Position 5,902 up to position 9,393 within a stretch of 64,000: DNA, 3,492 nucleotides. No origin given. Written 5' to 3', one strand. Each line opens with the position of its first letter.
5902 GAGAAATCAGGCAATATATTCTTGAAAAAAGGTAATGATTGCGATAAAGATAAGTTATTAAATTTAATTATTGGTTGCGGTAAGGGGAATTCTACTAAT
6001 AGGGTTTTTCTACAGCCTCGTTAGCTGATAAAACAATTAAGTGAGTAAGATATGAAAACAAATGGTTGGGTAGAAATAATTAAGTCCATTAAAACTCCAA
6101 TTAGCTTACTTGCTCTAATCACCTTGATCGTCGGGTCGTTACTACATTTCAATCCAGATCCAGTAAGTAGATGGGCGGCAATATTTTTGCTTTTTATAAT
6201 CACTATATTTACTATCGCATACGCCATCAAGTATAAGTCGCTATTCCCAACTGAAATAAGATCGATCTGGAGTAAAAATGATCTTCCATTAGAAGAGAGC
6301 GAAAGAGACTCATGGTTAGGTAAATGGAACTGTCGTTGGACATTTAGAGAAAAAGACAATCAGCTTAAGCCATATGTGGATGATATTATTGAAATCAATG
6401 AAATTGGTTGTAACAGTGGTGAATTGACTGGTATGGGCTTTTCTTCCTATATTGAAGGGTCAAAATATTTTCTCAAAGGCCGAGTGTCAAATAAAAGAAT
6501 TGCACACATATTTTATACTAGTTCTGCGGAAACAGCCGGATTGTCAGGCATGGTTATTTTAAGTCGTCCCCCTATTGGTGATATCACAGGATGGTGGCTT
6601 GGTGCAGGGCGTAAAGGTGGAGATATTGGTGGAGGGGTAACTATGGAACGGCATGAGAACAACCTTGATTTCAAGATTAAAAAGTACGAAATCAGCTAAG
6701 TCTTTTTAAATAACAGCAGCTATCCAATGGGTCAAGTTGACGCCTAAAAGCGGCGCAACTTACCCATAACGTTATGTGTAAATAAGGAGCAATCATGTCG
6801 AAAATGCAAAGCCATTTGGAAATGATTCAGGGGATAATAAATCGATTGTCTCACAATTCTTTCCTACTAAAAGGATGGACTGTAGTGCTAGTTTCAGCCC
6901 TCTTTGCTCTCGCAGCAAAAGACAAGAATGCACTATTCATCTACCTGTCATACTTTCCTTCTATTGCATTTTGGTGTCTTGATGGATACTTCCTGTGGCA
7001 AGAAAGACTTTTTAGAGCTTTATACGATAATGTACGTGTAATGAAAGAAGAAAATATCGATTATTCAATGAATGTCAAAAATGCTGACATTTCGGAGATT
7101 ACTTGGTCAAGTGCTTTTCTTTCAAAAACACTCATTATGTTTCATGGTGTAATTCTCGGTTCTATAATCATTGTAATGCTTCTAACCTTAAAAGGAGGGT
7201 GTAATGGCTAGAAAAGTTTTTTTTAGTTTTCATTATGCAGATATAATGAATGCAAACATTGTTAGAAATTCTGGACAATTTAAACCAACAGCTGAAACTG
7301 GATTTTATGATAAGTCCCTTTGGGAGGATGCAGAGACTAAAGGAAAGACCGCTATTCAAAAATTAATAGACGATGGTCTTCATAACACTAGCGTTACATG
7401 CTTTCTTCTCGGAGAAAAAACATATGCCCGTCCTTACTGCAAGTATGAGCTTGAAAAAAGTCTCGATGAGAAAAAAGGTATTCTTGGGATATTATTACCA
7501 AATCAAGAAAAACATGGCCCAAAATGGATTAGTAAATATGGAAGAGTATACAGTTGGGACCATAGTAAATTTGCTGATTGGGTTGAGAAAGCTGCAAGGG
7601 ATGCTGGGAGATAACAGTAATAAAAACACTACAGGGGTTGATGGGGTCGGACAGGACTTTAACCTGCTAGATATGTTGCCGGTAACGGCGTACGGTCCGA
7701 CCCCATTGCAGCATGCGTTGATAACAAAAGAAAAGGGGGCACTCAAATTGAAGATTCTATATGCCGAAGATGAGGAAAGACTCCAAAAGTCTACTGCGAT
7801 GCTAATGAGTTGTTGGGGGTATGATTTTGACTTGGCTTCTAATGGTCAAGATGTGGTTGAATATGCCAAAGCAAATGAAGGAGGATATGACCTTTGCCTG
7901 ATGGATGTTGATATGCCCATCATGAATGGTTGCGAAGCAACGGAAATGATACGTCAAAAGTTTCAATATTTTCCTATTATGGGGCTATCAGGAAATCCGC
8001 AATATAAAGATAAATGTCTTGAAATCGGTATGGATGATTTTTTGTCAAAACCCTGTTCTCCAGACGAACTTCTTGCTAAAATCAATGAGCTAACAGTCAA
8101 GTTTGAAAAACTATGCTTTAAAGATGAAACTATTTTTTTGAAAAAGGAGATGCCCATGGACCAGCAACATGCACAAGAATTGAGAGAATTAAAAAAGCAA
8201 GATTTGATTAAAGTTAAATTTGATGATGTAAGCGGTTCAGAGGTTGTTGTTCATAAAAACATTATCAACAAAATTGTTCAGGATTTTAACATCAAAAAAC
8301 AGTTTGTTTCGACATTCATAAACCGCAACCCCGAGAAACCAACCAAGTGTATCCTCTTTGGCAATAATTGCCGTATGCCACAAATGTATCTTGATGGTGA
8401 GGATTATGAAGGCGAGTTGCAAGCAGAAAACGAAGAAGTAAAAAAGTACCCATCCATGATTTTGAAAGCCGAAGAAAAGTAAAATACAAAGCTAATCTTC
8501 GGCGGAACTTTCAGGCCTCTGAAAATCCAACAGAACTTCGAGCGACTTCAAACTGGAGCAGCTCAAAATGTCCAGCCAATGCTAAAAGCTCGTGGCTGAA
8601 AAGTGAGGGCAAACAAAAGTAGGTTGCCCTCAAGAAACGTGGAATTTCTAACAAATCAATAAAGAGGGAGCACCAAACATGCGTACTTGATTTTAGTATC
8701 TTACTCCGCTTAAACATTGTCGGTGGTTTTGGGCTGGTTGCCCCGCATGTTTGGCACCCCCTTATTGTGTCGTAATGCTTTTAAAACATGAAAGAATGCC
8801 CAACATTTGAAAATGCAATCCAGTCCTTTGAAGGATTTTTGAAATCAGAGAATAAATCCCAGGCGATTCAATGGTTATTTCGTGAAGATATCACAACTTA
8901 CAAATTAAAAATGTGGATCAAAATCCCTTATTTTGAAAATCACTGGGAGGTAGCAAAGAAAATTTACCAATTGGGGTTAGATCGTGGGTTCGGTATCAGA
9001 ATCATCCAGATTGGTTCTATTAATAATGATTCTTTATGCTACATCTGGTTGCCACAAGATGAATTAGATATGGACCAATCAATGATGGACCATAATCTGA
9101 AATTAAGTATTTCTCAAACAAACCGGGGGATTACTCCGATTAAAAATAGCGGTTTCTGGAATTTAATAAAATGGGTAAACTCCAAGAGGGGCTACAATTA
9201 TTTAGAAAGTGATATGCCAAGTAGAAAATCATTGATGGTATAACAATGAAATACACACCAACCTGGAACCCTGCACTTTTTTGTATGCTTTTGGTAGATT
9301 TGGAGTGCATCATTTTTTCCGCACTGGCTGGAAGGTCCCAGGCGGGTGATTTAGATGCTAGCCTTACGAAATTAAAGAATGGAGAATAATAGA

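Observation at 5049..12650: Chromosomal integron: degenerate intI plus an array of ~10 same-strand cassettes with attC-like sites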

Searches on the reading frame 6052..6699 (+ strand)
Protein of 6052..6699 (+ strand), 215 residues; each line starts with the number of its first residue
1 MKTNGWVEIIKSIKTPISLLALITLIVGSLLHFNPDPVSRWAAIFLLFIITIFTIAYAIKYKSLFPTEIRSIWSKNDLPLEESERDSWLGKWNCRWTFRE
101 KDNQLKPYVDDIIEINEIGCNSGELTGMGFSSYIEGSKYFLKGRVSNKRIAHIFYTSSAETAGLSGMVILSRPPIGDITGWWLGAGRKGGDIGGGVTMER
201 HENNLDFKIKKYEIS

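Call 6: search_protein_families(library=pfam, proteins=[window:6052-6699:+], max_evalue=0.1)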
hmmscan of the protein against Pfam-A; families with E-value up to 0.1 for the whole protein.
window:6052-6699:+ (215 aa): 1 family
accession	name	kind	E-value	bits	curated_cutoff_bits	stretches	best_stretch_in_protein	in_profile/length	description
PF02656.20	DUF202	-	0.015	16.2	23.4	1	15-59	16-59/68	Domain of unknown function (DUF202)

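Call 7: search_protein_families(library=ncbifam, proteins=[window:6052-6699:+], max_evalue=0.1)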
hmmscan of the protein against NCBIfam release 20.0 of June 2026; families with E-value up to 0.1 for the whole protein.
window:6052-6699:+ (215 aa): 0 families

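Call 24: find_encoding_contigs(protein=window:6052-6699:+, flank=10000, max_places=10)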
Protein window:6052-6699:+ (215 aa): 2 contigs read that carry it; 2 places shown.
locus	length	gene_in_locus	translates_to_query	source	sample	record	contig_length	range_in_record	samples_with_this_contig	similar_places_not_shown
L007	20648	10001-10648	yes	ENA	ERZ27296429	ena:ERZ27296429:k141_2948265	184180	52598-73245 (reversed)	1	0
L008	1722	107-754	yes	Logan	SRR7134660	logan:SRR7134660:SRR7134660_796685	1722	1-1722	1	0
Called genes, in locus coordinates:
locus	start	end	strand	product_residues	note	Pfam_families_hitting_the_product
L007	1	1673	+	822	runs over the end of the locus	PF09586:YfhO (weak)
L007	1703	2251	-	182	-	PF13174:TPR_6 (faint)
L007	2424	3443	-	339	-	PF01757:Acyl_transf_3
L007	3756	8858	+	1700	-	PF01436:NHL (weak), PF17170:DUF5128 (weak), PF01436:NHL (weak), PF17170:DUF5128 (weak), PF01436:NHL, PF17170:DUF5128, PF14559:TPR_19 (weak), PF25063:ARM_TT21_C, +34 more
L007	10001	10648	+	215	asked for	-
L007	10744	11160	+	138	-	-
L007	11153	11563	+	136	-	PF08937:ThsB_TIR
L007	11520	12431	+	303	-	PF00072:Response_reg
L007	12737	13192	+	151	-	-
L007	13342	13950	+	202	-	-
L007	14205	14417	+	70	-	-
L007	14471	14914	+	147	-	-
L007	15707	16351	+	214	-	-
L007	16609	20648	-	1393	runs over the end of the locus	-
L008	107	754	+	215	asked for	-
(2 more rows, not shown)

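Call 57: search_protein_families(library=padloc, proteins=[window:6052-6699:+], max_evalue=0.01)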
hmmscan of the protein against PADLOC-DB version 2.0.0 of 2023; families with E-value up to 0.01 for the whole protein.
window:6052-6699:+ (215 aa): 0 families

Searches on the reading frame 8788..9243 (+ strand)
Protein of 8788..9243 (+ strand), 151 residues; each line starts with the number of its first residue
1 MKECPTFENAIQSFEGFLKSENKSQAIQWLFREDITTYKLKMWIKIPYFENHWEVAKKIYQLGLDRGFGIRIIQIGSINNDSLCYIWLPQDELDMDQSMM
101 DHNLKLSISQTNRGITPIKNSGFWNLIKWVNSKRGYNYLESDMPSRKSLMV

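Call 6: search_protein_families(library=pfam, proteins=[window:8788-9243:+], max_evalue=0.1)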
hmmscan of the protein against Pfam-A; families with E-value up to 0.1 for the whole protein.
window:8788-9243:+ (151 aa): 1 family
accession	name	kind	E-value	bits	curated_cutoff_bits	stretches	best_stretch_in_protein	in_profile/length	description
PF13091.12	PLDc_2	-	0.087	13.1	27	0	39-80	9-49/132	PLD-like domain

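Call 57: search_protein_families(library=padloc, proteins=[window:8788-9243:+], max_evalue=0.01)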
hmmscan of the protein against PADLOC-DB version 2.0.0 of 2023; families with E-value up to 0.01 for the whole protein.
window:8788-9243:+ (151 aa): 0 families

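Call 60: find_encoding_contigs(protein=window:8788-9243:+, flank=10000, max_places=10)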
Protein window:8788-9243:+ (151 aa): 2 contigs read that carry it; 2 places shown.
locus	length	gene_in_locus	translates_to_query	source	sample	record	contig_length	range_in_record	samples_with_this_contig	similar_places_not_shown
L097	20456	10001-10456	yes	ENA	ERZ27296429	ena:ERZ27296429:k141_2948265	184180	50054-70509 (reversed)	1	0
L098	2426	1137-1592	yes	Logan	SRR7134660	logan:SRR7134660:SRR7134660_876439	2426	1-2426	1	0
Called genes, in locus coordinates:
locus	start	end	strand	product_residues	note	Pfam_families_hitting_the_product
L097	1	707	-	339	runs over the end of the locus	PF01757:Acyl_transf_3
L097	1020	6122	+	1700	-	PF01436:NHL (weak), PF17170:DUF5128 (weak), PF01436:NHL (weak), PF17170:DUF5128 (weak), PF01436:NHL, PF17170:DUF5128, PF14559:TPR_19 (weak), PF25063:ARM_TT21_C, +34 more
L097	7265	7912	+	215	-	-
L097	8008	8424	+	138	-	-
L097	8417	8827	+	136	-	PF08937:ThsB_TIR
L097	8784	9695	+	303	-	PF00072:Response_reg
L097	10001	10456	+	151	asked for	-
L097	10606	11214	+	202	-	-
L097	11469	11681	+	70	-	-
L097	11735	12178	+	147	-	-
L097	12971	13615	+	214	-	-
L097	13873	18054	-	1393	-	-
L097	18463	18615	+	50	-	-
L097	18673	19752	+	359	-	PF00226:DnaJ, PF01556:DnaJ_C, PF00684:DnaJ_CXXCXGXG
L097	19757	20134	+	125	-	PF13411:MerR_1, PF13591:MerR_2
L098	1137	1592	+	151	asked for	-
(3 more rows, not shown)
